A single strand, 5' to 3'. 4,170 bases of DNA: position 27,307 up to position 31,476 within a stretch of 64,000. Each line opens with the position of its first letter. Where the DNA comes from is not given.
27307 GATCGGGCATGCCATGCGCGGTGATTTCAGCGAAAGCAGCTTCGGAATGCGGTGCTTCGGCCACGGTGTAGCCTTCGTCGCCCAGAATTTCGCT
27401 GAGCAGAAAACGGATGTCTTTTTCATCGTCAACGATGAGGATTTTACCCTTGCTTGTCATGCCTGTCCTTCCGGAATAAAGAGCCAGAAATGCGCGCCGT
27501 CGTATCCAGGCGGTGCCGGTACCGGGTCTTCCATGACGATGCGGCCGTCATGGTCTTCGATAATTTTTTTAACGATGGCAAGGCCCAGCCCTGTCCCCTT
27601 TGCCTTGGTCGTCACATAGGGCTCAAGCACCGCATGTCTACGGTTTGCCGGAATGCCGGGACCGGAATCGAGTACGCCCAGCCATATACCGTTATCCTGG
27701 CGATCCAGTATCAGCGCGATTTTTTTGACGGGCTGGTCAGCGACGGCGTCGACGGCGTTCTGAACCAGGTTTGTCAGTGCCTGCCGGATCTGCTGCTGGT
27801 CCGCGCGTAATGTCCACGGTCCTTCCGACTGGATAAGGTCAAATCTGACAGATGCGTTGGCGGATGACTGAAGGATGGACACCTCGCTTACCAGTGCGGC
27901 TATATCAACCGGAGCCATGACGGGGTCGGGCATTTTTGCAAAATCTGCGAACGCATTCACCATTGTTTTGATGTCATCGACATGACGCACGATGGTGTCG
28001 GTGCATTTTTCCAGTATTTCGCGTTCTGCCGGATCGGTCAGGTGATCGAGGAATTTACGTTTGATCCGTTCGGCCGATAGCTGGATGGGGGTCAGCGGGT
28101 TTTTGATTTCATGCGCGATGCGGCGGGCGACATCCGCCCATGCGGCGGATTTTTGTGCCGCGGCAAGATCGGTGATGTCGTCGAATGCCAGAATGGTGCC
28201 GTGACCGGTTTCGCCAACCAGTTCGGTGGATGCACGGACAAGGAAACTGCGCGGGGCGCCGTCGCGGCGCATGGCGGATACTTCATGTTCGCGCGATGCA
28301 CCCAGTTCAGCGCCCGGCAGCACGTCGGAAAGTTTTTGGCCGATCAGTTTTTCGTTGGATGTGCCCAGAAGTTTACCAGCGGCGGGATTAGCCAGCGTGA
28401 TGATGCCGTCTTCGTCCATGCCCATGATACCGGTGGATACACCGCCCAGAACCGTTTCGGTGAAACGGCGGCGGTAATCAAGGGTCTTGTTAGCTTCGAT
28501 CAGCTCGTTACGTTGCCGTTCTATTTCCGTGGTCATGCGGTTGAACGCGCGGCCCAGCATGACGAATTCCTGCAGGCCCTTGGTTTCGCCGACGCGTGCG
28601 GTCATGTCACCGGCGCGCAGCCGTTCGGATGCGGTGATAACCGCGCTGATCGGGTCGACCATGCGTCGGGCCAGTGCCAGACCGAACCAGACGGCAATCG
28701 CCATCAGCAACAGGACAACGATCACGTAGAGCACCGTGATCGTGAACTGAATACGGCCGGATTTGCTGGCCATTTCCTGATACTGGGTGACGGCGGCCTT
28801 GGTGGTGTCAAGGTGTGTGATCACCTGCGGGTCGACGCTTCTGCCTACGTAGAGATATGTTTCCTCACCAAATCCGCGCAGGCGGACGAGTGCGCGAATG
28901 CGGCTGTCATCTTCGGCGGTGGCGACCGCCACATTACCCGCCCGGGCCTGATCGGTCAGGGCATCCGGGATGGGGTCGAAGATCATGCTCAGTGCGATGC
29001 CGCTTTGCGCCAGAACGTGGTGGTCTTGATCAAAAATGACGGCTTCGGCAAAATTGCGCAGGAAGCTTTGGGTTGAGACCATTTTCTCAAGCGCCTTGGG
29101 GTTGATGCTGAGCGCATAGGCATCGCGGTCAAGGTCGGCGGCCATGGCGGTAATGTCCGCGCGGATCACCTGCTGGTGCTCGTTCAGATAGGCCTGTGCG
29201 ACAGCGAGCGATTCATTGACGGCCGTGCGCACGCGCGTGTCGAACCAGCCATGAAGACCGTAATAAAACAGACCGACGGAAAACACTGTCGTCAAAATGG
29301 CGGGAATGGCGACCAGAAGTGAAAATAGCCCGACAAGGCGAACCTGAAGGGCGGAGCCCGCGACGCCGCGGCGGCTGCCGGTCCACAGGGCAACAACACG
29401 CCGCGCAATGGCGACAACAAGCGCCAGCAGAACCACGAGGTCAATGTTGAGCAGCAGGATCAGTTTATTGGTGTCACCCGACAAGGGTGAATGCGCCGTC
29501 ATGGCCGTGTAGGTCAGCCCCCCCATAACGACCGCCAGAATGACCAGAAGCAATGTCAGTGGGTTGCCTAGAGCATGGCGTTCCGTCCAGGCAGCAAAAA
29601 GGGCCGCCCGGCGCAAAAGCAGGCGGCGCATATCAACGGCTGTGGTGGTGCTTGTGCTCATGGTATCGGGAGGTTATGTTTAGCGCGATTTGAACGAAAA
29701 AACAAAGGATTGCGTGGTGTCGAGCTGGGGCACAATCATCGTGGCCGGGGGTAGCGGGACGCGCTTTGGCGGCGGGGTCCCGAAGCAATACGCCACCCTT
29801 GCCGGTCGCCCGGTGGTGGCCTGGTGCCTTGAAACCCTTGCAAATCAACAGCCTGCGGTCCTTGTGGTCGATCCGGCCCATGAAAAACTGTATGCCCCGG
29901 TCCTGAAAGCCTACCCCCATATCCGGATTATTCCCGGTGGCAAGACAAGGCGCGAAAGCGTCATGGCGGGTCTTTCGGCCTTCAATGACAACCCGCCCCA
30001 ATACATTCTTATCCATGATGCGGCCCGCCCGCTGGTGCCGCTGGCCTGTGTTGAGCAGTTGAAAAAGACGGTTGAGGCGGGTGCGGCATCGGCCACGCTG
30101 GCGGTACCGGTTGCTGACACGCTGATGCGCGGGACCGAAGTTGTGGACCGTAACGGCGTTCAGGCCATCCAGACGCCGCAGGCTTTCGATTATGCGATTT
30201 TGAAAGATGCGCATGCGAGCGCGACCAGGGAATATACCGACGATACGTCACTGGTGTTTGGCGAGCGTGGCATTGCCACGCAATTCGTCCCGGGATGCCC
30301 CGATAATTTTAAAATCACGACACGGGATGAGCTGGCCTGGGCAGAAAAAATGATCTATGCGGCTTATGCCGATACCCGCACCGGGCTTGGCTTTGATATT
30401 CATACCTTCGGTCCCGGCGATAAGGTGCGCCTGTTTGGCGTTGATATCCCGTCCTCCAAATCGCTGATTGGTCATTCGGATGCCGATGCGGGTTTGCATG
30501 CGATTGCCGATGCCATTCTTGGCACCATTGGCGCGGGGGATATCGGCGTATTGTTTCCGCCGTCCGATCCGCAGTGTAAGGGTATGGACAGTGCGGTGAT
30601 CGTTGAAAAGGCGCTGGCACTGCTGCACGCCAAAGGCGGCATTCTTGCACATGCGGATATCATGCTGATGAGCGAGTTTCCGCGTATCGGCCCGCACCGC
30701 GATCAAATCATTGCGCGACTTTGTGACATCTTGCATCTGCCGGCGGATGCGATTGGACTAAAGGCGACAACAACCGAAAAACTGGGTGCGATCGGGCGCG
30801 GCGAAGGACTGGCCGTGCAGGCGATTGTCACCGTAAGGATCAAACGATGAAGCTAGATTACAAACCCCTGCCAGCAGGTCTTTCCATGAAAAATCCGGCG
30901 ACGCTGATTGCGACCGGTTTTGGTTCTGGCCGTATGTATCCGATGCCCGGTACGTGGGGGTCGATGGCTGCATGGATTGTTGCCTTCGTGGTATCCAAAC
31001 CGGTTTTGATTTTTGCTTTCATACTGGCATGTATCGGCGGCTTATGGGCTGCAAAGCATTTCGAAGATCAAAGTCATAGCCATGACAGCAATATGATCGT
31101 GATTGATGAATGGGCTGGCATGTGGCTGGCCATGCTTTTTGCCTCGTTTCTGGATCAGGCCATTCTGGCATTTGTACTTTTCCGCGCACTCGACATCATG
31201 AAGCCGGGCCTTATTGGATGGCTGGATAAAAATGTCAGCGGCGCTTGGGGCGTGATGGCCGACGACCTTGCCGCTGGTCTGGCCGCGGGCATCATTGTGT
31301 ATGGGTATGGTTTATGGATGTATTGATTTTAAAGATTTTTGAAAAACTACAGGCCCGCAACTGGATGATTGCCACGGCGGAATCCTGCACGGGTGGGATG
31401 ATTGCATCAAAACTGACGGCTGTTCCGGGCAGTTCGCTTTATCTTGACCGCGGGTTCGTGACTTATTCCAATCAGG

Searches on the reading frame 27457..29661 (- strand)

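Call 61: search_protein_families(library=pfam, proteins=[window:27457-29661:-], max_evalue=0.0001)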
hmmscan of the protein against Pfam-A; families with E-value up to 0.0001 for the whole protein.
window:27457-29661:- (734 aa): 8 families
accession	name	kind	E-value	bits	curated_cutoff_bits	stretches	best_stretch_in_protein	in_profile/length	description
PF19312.4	NtrY_N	-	1.2e-38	133.5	23.2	1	37-317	6-290/291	NtrY N-terminal region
PF02518.31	HATPase_c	-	2.6e-19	70.1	26.4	1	621-731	2-109/111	Histidine kinase-, DNA gyrase B-, and HSP90-like ATPase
PF00512.31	HisKA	-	1.5e-10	41.4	26.9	1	510-577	4-63/66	His Kinase A (phospho-acceptor) domain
PF00672.30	HAMP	-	7.9e-09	36.2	25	1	330-381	2-52/53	HAMP domain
PF00989.32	PAS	-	1.4e-08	35.1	22.6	1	406-453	8-55/113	PAS fold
PF13426.13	PAS_9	-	1.4e-06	29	27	1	410-498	2-103/103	PAS domain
PF08448.16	PAS_4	-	1e-05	26.1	23.1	1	415-482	11-75/110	PAS fold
PF13581.12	HATPase_c_2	-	2.3e-05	24.9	27.4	0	622-704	29-112/127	Histidine kinase-like ATPase domain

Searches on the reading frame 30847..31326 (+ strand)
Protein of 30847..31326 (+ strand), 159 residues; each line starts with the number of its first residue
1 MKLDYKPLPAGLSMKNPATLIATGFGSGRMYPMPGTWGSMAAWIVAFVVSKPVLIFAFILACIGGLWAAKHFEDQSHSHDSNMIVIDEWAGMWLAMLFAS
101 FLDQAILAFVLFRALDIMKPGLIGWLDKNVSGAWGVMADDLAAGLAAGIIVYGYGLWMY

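Call 61: search_protein_families(library=pfam, proteins=[window:30847-31326:+], max_evalue=0.0001)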
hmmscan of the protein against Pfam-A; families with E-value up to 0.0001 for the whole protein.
window:30847-31326:+ (159 aa): 1 family
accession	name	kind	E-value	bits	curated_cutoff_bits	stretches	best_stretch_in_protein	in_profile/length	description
PF04608.18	PgpA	-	3.8e-38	131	28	1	20-152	1-138/141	Phosphatidylglycerophosphatase A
